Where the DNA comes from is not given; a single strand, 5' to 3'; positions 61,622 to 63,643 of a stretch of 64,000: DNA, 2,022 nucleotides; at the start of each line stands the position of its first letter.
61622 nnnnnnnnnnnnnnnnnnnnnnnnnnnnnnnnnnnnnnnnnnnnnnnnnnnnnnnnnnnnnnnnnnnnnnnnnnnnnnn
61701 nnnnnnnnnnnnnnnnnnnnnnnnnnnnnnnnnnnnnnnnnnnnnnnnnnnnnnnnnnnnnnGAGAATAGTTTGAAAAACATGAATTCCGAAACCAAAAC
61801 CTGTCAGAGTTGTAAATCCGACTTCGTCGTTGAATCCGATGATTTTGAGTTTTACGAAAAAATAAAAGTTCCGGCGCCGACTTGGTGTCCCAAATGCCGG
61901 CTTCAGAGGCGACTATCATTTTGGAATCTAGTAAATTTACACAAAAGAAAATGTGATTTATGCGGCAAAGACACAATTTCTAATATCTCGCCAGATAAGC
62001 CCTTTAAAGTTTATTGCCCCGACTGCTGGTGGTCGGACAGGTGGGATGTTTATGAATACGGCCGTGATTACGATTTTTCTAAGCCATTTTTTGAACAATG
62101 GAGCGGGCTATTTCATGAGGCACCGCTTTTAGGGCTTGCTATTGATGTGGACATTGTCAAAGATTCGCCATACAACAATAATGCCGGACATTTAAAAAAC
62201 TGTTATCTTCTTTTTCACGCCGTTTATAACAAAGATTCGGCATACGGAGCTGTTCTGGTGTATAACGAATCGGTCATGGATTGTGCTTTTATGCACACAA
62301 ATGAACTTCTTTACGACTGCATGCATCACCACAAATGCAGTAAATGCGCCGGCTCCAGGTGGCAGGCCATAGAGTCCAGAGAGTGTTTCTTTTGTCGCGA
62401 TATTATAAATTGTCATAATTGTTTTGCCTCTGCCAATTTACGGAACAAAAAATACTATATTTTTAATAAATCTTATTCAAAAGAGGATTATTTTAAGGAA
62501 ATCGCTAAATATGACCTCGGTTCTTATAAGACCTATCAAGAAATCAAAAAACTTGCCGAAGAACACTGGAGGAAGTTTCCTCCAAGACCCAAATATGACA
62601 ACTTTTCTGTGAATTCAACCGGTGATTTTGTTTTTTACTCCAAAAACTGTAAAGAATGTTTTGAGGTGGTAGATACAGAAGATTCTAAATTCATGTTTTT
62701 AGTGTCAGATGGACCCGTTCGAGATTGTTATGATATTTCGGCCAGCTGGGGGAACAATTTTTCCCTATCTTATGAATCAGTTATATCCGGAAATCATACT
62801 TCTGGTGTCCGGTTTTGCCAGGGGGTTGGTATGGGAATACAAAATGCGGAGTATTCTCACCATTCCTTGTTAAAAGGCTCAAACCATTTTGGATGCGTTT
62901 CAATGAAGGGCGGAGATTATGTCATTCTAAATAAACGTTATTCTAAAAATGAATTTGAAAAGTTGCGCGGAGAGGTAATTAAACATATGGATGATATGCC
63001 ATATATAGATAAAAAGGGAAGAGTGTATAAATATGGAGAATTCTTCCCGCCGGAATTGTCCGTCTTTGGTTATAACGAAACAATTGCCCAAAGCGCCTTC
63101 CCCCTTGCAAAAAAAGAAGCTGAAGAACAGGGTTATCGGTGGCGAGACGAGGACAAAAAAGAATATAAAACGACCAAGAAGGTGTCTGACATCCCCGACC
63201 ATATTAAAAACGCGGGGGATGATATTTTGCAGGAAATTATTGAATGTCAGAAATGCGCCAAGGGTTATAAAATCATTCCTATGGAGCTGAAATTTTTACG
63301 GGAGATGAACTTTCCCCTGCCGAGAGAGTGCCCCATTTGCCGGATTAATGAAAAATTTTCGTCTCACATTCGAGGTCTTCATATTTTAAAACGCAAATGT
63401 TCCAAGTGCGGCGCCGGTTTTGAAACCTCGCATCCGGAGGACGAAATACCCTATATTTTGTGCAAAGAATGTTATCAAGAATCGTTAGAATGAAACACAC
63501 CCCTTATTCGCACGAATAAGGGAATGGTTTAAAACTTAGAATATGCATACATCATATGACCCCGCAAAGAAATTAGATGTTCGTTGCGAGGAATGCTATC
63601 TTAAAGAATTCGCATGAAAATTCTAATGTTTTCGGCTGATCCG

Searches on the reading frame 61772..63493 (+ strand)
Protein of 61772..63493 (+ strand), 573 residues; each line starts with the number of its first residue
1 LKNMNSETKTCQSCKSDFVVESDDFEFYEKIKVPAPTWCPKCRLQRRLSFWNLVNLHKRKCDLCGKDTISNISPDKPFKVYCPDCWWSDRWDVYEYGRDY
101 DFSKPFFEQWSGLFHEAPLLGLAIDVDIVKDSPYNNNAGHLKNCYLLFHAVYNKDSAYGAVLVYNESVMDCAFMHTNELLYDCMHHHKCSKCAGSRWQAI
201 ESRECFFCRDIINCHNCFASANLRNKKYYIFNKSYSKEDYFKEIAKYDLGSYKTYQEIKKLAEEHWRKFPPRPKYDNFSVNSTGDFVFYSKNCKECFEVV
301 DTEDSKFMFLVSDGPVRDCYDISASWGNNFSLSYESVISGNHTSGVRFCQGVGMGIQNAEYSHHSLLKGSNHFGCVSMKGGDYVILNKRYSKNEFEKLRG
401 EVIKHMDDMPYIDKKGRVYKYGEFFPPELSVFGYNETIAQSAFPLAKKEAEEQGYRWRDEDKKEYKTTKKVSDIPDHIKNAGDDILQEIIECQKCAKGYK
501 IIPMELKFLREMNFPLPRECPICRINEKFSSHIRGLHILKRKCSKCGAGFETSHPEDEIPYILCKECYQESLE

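Call 66: find_encoding_contigs(protein=window:61772-63493:+, flank=10000, max_places=2)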
Protein window:61772-63493:+ (573 aa): 8 contigs read that carry it; 2 places shown.
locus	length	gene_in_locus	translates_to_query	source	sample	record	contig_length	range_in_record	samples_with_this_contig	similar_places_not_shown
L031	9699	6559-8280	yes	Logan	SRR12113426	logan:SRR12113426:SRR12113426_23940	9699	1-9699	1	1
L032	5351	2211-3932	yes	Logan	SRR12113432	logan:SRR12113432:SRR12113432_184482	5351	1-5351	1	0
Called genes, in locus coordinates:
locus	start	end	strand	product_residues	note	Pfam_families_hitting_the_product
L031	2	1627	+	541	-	?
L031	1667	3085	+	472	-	PF00932:LTD, PF18911:PKD_4, PF00801:PKD (weak), PF00932:LTD (weak)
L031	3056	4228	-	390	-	PF13477:Glyco_trans_4_2, PF13439:Glyco_transf_4, PF13579:Glyco_trans_4_4, PF00534:Glycos_transf_1, PF13692:Glyco_trans_1_4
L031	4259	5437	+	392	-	PF13439:Glyco_transf_4, PF00534:Glycos_transf_1, PF13692:Glyco_trans_1_4, PF13524:Glyco_trans_1_2, PF20706:GT4-conflict (weak)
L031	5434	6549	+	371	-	PF13439:Glyco_transf_4, PF13579:Glyco_trans_4_4, PF00534:Glycos_transf_1, PF13692:Glyco_trans_1_4, PF13524:Glyco_trans_1_2 (faint)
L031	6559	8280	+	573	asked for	-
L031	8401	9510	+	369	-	PF13439:Glyco_transf_4, PF13579:Glyco_trans_4_4, PF20706:GT4-conflict, PF00534:Glycos_transf_1, PF13692:Glyco_trans_1_4, PF13524:Glyco_trans_1_2 (weak)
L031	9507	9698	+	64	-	?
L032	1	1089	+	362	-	?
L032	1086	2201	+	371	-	PF13439:Glyco_transf_4, PF13579:Glyco_trans_4_4, PF00534:Glycos_transf_1, PF13692:Glyco_trans_1_4, PF13524:Glyco_trans_1_2 (faint)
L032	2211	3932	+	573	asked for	-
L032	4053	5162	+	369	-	PF13439:Glyco_transf_4, PF13579:Glyco_trans_4_4, PF20706:GT4-conflict, PF00534:Glycos_transf_1, PF13692:Glyco_trans_1_4, PF13524:Glyco_trans_1_2 (weak)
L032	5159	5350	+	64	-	?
